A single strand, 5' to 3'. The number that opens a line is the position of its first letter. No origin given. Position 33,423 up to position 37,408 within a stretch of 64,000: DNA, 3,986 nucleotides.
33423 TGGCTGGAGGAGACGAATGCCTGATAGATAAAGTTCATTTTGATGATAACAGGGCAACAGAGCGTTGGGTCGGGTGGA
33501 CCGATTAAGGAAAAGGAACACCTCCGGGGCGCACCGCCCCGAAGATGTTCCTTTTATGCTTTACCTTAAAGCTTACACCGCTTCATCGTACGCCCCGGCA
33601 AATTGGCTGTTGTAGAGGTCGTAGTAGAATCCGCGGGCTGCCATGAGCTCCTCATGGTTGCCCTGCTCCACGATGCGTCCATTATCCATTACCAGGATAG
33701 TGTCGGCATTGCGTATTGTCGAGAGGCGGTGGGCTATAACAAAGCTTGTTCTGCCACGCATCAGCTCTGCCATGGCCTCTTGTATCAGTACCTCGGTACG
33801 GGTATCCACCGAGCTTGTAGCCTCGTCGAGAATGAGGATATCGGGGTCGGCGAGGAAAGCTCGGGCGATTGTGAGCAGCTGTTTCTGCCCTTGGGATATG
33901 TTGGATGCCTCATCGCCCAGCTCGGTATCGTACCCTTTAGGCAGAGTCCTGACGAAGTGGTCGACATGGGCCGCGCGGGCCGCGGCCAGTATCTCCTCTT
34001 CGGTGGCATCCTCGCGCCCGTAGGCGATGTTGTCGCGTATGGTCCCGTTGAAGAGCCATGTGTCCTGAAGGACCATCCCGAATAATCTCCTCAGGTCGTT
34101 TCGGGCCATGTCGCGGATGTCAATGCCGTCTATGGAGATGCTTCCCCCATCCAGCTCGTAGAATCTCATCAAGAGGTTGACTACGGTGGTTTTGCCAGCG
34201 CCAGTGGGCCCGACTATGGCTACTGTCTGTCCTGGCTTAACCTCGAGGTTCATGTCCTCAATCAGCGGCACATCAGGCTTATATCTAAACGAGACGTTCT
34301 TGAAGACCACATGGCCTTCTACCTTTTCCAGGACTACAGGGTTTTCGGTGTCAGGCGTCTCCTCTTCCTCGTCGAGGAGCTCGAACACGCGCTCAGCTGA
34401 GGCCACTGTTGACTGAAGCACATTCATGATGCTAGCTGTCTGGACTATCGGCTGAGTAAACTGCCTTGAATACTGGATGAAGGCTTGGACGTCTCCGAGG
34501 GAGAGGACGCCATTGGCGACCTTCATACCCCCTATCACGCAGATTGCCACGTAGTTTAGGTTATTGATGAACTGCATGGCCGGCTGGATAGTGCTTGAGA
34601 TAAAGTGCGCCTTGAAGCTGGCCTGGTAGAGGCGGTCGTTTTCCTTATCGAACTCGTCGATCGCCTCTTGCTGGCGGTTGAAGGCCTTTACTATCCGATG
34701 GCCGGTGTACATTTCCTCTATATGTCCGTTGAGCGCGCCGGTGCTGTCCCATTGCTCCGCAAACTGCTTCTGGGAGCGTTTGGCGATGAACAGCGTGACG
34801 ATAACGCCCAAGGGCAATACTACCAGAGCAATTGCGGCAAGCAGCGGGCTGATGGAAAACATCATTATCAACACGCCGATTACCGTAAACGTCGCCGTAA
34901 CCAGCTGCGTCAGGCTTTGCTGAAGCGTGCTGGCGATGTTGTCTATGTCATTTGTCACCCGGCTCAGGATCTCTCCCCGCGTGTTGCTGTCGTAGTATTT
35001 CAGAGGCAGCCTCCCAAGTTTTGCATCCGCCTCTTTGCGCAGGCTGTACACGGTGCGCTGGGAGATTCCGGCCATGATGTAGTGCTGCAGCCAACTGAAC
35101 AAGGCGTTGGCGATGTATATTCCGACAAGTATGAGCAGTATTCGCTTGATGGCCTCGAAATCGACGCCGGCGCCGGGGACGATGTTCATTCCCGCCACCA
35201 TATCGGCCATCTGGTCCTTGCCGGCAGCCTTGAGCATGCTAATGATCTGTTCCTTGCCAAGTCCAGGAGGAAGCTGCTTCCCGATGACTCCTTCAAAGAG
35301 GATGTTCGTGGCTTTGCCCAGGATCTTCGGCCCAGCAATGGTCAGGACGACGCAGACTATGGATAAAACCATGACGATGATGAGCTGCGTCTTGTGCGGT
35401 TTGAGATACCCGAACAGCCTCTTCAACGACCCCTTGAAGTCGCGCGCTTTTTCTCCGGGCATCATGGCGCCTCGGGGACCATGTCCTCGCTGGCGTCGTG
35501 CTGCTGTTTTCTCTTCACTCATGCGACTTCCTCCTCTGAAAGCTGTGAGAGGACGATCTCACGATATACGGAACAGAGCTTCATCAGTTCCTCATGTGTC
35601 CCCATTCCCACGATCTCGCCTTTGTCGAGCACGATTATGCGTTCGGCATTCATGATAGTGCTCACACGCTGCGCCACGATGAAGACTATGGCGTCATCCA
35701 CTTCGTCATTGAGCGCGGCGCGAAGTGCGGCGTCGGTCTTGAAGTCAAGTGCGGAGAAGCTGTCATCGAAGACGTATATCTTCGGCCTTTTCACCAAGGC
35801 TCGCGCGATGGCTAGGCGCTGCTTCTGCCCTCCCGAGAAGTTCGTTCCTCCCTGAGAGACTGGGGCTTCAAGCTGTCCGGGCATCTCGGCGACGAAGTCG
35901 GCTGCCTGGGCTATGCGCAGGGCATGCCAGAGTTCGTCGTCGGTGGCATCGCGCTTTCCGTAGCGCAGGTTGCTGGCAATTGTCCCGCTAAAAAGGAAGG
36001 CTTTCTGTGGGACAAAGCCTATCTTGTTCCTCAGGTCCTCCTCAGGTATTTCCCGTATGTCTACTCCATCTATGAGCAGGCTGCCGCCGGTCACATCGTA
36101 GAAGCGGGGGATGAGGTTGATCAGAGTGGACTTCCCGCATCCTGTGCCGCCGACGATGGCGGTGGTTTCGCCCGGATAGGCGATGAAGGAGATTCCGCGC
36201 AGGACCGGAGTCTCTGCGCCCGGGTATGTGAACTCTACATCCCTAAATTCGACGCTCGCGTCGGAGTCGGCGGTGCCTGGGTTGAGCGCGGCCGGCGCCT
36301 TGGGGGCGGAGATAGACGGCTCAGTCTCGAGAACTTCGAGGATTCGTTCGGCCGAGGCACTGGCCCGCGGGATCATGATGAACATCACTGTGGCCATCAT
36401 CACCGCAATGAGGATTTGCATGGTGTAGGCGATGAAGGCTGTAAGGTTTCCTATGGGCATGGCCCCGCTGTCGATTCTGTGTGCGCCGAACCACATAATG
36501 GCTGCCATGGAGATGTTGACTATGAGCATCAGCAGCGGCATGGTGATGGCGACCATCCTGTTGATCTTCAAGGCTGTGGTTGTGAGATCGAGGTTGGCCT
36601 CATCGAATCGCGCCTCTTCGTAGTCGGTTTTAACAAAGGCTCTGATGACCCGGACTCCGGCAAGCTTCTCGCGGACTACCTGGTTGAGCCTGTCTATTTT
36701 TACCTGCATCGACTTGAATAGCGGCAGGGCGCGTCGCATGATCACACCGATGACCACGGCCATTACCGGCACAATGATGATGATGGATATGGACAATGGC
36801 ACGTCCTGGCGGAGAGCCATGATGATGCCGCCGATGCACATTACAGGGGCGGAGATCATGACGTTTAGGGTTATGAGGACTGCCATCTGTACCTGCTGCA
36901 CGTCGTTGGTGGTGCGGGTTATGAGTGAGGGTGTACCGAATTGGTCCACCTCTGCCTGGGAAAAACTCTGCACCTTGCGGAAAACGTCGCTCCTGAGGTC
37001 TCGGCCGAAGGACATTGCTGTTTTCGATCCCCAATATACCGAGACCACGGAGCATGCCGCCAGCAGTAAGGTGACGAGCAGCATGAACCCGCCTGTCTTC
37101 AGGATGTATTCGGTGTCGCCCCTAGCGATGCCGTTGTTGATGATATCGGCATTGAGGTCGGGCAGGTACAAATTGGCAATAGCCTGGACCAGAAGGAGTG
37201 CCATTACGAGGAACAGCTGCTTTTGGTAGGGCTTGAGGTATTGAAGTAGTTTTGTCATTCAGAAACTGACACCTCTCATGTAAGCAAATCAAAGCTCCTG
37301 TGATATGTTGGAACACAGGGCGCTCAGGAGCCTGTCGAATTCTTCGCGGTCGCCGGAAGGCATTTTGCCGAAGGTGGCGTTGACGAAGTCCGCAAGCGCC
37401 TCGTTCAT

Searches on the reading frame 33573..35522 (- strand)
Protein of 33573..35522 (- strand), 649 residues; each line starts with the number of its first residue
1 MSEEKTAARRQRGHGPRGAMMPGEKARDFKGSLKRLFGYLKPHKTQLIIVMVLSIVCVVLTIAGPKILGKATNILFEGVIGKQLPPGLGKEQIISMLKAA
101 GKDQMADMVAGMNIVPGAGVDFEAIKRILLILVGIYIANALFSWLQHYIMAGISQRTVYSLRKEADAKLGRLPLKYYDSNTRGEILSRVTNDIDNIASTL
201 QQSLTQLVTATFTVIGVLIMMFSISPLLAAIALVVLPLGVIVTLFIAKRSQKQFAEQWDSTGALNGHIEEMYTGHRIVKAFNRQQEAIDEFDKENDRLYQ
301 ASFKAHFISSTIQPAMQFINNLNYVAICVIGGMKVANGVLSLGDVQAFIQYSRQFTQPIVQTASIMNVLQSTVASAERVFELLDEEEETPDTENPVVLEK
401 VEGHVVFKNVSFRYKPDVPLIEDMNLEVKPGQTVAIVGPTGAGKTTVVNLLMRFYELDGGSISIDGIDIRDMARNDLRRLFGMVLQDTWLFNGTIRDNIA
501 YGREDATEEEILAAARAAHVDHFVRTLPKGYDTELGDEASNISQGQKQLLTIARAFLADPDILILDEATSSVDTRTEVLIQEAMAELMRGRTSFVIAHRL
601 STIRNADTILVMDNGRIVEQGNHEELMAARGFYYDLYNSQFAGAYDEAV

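Call 57: search_protein_families(library=pfam, proteins=[window:33573-35522:-], max_evalue=0.00001)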
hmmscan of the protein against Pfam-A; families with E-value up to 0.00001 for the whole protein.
window:33573-35522:- (649 aa): 2 families
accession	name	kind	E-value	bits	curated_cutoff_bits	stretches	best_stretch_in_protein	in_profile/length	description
PF00664.28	ABC_membrane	-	8.3e-62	209.8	28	1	47-358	1-273/274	ABC transporter transmembrane region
PF00005.33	ABC_tran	-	3.3e-31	109.2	25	1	422-570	2-137/137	ABC transporter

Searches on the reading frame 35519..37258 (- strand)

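Call 57: search_protein_families(library=pfam, proteins=[window:35519-37258:-], max_evalue=0.00001)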
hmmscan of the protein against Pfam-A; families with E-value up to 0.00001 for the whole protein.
window:35519-37258:- (579 aa): 3 families
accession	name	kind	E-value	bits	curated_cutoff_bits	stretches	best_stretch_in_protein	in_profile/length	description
PF00664.28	ABC_membrane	-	7.6e-48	164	28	1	15-283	1-271/274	ABC transporter transmembrane region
PF00005.33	ABC_tran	-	5.7e-30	105.2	25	1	353-501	1-136/137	ABC transporter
PF02463.25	SMC_N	-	1.4e-06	28.3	40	0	473-544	136-211/220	RecF/RecN/SMC N terminal domain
